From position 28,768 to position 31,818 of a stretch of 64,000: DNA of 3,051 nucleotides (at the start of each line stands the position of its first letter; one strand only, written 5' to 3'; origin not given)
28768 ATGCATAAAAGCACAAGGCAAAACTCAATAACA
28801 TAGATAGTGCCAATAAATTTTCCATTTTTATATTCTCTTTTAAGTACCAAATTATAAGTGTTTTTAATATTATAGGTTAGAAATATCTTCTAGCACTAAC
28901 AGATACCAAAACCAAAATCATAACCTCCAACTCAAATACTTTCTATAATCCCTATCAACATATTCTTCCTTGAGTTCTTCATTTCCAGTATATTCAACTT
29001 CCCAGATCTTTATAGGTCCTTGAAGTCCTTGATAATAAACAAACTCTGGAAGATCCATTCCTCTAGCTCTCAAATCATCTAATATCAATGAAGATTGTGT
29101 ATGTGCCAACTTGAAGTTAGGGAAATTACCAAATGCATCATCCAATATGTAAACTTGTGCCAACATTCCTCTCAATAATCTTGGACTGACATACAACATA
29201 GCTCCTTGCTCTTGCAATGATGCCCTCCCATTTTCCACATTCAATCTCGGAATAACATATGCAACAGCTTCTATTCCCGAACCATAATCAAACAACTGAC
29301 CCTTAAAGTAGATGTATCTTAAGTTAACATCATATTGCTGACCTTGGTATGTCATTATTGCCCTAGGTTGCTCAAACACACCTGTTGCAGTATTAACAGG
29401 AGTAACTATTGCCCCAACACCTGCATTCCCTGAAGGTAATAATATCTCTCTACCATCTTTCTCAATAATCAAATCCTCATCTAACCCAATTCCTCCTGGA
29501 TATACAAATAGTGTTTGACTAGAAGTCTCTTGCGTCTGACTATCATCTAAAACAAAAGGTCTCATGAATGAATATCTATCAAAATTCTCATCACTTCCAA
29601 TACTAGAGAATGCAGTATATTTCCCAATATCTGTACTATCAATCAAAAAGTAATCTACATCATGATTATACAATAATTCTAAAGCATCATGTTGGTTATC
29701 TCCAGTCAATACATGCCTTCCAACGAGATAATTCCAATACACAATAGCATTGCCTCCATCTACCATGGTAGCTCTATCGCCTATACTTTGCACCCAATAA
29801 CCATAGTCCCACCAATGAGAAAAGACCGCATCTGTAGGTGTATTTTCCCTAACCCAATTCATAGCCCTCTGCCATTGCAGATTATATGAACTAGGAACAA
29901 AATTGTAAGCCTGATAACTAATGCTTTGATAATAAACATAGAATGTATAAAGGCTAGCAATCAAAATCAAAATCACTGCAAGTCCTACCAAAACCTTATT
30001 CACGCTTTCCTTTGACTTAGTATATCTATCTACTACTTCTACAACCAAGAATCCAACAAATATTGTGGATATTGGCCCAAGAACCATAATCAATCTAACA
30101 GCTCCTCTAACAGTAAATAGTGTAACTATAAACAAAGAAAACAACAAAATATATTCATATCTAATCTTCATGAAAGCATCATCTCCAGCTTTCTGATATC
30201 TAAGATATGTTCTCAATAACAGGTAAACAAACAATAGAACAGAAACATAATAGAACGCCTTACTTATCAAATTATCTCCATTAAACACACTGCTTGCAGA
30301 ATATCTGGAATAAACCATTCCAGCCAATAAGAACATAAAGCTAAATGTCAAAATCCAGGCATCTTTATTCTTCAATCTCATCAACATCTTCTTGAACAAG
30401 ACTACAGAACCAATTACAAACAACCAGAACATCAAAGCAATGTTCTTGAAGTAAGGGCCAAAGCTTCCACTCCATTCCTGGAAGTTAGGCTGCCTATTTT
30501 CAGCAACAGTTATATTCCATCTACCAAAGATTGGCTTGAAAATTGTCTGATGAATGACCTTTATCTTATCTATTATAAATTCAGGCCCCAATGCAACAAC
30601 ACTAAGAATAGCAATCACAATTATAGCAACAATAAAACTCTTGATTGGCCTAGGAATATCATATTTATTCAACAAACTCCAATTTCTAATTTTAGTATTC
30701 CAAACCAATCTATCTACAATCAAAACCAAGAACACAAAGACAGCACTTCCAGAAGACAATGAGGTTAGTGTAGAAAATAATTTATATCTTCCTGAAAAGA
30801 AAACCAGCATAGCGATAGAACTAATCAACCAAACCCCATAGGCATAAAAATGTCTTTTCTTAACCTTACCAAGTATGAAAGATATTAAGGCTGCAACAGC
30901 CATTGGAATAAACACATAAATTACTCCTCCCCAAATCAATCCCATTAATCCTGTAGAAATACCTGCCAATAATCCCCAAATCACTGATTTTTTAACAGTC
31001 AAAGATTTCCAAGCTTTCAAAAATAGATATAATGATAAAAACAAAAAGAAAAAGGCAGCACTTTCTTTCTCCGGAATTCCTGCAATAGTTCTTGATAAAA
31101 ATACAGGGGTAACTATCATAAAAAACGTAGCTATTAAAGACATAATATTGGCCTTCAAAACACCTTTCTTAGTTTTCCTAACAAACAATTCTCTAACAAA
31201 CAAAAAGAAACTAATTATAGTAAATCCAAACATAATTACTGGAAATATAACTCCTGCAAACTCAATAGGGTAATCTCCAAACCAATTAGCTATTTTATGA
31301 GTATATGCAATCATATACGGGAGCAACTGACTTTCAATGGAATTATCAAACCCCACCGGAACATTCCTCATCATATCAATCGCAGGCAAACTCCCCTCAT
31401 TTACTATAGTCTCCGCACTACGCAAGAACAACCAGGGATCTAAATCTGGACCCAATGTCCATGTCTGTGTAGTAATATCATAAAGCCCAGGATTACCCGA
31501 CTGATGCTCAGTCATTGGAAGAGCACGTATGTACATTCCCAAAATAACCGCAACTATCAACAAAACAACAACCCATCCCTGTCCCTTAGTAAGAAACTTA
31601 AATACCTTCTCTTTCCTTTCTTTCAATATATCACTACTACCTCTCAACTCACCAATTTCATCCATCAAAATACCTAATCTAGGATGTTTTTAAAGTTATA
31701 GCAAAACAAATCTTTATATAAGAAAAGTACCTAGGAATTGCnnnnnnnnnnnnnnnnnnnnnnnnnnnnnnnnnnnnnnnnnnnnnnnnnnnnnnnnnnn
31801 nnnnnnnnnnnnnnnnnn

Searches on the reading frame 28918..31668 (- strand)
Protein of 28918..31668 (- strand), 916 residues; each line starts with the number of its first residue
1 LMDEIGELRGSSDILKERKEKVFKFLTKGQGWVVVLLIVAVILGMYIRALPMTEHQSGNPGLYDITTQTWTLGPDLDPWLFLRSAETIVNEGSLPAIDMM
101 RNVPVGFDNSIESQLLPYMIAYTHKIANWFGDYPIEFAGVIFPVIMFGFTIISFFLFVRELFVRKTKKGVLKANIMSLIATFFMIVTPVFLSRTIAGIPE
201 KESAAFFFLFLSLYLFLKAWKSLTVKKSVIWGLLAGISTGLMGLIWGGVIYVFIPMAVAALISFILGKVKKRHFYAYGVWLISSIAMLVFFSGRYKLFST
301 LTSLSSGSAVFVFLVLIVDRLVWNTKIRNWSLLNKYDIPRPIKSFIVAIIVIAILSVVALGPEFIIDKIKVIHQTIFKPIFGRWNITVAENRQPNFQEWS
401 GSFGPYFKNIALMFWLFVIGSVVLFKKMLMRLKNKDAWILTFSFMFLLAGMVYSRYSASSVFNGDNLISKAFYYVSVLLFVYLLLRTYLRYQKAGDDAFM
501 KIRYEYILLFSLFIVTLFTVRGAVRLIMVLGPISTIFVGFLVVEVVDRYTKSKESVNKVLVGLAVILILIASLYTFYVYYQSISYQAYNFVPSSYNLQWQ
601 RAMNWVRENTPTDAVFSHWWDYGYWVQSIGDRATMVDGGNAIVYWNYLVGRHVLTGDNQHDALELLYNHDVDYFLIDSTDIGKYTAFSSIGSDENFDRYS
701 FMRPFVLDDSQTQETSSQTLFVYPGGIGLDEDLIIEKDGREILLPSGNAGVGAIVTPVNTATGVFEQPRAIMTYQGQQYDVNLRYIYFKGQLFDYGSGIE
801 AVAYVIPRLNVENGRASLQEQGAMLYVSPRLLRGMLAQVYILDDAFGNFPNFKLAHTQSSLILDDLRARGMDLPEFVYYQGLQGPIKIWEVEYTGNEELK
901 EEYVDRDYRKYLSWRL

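Call 19: search_protein_families(library=pfam, proteins=[window:28918-31668:-], max_evalue=0.001)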
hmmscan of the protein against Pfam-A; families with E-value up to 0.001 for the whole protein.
window:28918-31668:- (916 aa): 3 families
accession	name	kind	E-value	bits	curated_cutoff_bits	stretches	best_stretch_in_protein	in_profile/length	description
PF02516.20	STT3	-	1.7e-16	61.2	24.5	1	75-313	31-258/405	Oligosaccharyl transferase STT3, N-terminal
PF21436.2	STT3-PglB_core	-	3e-06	28.2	23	1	618-675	7-61/131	STT3/PglB/AglB core domain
PF20604.3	DUF6798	-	0.00036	20.7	26.9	1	598-616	2-20/61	Domain of unknown function (DUF6798)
